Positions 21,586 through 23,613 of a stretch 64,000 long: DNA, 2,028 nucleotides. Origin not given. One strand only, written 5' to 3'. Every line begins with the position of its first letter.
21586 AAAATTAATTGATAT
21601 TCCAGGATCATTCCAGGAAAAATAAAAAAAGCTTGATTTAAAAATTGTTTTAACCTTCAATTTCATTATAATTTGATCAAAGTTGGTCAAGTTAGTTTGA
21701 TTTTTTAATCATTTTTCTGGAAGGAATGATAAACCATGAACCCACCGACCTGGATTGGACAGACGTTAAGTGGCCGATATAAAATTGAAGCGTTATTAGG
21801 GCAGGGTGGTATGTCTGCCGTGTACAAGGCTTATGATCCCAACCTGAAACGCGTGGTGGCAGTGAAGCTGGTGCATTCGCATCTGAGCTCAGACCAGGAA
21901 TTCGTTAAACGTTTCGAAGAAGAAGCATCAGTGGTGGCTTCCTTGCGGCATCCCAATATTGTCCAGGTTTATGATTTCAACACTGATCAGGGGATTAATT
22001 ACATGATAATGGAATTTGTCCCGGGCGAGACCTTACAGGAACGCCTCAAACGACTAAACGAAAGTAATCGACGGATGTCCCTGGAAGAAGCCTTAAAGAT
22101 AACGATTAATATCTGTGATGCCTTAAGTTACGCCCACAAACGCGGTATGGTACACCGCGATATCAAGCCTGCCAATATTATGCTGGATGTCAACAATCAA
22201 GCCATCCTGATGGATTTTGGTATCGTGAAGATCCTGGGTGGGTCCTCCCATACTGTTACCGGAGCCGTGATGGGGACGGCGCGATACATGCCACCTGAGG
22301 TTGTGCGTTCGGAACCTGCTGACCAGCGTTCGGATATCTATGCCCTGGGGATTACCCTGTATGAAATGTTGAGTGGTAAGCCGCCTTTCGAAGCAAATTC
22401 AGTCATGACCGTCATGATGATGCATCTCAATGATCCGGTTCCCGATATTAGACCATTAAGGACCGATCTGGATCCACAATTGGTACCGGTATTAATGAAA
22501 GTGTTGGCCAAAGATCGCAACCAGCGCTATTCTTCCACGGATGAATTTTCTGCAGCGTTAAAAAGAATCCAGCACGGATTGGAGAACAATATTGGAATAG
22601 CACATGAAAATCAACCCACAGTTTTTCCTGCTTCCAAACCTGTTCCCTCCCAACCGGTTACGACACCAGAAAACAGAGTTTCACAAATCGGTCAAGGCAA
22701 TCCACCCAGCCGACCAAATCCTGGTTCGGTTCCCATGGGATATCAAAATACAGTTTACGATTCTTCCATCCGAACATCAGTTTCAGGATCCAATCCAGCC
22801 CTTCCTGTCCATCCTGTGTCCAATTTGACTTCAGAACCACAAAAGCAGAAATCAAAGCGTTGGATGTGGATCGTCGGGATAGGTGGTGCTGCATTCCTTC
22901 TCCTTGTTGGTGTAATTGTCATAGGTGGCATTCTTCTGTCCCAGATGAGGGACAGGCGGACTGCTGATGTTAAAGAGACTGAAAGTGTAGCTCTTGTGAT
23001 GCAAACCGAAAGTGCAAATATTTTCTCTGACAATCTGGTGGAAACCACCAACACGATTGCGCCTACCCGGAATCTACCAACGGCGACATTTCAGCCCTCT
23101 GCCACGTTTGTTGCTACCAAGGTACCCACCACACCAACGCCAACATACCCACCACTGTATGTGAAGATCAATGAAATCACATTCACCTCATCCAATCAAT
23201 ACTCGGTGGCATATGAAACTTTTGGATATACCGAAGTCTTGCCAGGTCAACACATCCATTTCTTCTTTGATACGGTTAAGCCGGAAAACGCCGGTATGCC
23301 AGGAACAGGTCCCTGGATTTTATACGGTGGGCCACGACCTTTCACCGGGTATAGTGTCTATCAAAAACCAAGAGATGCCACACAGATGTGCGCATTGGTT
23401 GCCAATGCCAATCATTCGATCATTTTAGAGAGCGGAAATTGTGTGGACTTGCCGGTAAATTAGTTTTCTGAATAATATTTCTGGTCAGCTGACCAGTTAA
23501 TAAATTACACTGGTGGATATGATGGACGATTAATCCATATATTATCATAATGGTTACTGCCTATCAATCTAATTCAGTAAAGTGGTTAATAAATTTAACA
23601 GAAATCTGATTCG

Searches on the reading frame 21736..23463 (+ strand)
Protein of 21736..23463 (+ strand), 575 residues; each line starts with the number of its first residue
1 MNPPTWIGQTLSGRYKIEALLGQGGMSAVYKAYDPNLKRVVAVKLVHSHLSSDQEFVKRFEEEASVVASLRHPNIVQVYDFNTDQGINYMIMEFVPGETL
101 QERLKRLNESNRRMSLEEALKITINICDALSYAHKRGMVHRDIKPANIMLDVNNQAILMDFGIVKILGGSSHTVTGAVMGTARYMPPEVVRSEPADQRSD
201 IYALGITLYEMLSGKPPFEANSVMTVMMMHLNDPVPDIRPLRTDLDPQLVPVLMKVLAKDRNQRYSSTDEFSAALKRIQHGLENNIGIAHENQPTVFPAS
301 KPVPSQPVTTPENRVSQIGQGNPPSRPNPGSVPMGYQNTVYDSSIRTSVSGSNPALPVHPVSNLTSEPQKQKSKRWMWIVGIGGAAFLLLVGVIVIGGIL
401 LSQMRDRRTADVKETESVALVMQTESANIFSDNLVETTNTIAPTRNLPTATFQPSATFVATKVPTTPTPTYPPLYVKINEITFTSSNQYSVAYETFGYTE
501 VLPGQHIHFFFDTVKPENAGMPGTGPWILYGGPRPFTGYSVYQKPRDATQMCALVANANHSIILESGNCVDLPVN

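Call 43: search_protein_families(library=pfam, proteins=[window:21736-23463:+], max_evalue=0.0001)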
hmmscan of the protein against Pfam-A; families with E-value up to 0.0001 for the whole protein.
window:21736-23463:+ (575 aa): 4 families
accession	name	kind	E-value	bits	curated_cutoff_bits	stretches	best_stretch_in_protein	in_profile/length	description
PF00069.31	Pkinase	-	1.3e-56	192.3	31.7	1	15-268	1-255/263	Protein kinase domain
PF07714.23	PK_Tyr_Ser-Thr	-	5.8e-39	134.4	23.1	1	17-265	3-249/258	Protein tyrosine and serine/threonine kinase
PF03109.22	ABC1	-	3.5e-07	30.1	22.9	1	58-166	118-216/244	ABC1 atypical kinase-like domain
PF01636.29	APH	-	6.2e-07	29.9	23.2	0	126-162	157-195/239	Phosphotransferase enzyme family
